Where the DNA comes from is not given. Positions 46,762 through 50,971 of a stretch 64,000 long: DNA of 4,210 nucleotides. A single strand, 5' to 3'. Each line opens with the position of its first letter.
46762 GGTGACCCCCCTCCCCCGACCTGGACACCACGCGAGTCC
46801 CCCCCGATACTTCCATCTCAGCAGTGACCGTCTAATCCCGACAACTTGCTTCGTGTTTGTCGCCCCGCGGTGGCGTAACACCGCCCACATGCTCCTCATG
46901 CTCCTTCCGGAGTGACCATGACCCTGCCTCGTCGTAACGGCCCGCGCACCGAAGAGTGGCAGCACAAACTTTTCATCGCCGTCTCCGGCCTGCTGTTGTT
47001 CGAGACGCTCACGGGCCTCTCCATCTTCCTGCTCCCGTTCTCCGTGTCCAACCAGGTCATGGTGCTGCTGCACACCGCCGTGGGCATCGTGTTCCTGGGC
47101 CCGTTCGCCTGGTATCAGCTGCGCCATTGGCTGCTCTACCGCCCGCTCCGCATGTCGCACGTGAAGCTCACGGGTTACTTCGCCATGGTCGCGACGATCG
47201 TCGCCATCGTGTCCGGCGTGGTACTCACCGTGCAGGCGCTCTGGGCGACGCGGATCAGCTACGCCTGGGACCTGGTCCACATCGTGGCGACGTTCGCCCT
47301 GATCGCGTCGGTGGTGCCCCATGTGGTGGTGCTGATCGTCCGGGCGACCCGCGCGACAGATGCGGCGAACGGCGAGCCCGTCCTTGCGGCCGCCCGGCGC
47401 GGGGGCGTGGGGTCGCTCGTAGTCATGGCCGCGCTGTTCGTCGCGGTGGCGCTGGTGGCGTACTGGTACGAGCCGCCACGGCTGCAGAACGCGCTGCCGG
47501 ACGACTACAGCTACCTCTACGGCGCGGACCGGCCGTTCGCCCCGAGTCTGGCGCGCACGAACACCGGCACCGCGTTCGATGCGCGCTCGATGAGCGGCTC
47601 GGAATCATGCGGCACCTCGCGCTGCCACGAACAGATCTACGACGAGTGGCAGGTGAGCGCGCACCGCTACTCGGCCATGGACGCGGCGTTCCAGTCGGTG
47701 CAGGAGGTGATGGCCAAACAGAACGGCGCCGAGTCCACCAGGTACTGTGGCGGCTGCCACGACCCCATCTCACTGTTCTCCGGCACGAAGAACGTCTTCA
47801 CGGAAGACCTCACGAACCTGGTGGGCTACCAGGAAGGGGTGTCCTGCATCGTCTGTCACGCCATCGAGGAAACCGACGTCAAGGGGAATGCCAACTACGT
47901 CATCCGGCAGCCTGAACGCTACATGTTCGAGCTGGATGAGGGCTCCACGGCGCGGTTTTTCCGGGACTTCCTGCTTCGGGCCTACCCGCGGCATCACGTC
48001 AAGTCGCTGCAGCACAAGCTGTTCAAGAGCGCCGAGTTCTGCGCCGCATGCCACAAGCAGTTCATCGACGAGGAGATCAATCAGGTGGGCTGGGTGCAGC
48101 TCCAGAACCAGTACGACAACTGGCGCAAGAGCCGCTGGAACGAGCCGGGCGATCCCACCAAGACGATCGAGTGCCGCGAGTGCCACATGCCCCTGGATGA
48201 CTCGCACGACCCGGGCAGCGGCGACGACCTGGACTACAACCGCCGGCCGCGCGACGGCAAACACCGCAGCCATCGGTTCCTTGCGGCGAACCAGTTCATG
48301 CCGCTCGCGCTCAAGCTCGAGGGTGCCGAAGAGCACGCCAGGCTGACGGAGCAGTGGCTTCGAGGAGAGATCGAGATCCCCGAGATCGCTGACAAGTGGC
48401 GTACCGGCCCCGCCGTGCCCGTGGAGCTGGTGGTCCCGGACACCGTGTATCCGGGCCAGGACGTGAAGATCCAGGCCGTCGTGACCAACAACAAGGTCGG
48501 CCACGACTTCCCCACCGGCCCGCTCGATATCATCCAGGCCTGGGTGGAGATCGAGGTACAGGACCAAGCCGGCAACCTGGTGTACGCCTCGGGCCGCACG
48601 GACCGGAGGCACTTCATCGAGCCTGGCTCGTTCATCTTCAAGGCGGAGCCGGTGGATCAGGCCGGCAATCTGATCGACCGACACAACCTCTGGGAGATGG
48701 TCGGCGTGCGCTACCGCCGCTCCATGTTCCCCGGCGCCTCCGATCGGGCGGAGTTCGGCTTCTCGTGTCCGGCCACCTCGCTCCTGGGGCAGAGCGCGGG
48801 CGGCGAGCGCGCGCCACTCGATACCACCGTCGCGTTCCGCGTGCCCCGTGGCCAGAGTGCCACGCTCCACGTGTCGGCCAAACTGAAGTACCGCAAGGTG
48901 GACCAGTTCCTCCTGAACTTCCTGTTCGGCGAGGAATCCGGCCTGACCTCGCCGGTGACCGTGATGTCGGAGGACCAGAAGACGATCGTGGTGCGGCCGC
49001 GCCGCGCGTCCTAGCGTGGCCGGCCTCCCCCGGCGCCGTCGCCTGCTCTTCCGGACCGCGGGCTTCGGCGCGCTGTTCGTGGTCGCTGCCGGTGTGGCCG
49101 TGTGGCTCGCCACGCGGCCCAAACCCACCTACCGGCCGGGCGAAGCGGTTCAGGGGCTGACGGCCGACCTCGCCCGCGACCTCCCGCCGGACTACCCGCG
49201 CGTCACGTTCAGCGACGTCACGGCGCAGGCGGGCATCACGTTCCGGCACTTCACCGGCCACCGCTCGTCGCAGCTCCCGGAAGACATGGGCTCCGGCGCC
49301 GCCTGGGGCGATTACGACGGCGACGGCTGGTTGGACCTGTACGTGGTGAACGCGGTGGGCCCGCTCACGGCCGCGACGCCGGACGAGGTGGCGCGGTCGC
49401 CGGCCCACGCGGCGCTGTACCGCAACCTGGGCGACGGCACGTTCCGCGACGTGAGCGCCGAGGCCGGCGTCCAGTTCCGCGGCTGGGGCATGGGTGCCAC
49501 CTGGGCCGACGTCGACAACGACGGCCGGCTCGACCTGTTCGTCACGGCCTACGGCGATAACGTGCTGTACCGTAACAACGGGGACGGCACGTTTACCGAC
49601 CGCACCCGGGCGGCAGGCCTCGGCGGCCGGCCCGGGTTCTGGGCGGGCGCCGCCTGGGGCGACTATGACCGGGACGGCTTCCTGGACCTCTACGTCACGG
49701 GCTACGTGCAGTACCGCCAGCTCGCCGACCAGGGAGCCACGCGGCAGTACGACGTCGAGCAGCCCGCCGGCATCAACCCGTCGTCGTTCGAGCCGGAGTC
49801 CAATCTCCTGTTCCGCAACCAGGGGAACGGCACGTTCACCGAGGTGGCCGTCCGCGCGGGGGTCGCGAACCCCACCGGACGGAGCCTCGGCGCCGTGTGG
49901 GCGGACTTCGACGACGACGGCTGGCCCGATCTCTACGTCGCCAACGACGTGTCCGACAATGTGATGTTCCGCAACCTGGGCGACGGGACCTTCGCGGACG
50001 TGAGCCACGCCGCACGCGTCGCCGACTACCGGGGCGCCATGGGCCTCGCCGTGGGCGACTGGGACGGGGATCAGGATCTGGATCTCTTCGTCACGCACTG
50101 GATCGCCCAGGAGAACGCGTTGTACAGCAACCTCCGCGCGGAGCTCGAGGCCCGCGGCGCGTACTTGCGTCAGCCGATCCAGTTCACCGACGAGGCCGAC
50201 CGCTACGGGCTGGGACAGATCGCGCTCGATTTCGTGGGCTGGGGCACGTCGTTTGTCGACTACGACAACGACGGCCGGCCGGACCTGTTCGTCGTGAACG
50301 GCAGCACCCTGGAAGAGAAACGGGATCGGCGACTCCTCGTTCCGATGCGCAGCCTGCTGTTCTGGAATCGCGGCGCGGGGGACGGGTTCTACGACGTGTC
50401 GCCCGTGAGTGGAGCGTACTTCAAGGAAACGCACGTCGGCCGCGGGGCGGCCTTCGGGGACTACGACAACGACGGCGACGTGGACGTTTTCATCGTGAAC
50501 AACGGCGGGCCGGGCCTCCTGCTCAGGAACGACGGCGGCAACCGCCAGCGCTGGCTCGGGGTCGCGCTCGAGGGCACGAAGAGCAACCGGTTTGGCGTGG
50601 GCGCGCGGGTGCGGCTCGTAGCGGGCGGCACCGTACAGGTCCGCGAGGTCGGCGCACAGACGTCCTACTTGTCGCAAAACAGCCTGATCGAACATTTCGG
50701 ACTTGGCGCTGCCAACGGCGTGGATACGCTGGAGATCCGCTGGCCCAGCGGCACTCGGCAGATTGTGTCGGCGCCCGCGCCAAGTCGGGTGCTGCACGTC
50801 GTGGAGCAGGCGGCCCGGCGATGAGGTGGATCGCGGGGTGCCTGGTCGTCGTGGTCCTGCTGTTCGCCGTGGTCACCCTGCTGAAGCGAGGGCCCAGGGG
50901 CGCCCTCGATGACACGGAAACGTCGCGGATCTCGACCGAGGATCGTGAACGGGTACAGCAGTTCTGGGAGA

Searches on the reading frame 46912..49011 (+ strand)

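Call 36: search_protein_families(library=pfam, proteins=[window:46912-49011:+], max_evalue=0.001)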
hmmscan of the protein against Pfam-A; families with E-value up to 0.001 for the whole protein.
window:46912-49011:+ (700 aa): 2 families
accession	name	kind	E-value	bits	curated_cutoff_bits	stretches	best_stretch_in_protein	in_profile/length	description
PF13435.11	Cytochrome_C554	-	5.4e-07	30.9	20.8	1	236-316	3-83/84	Cytochrome c554 and c-prime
PF22113.1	Mtrc-MtrF_II-IV_dom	-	0.00016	21.7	30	0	307-427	79-165/176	Outer membrane cytochrome MtrC/MtrF-like, domains II/IV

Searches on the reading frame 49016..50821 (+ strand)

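Call 36: search_protein_families(library=pfam, proteins=[window:49016-50821:+], max_evalue=0.001)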
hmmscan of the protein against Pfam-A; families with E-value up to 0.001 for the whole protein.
window:49016-50821:+ (602 aa): 3 families
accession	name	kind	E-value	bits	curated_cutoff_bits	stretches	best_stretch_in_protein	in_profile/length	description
PF13517.12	FG-GAP_3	-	1.7e-53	179.5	26.9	5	165-227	1-61/61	FG-GAP-like repeat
PF07593.17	UnbV_ASPIC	-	2.7e-19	69.3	23.4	1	527-593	1-67/68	ASPIC and UnbV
PF01839.29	FG-GAP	-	2.6e-11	43.6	22.1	0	158-191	2-32/37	FG-GAP repeat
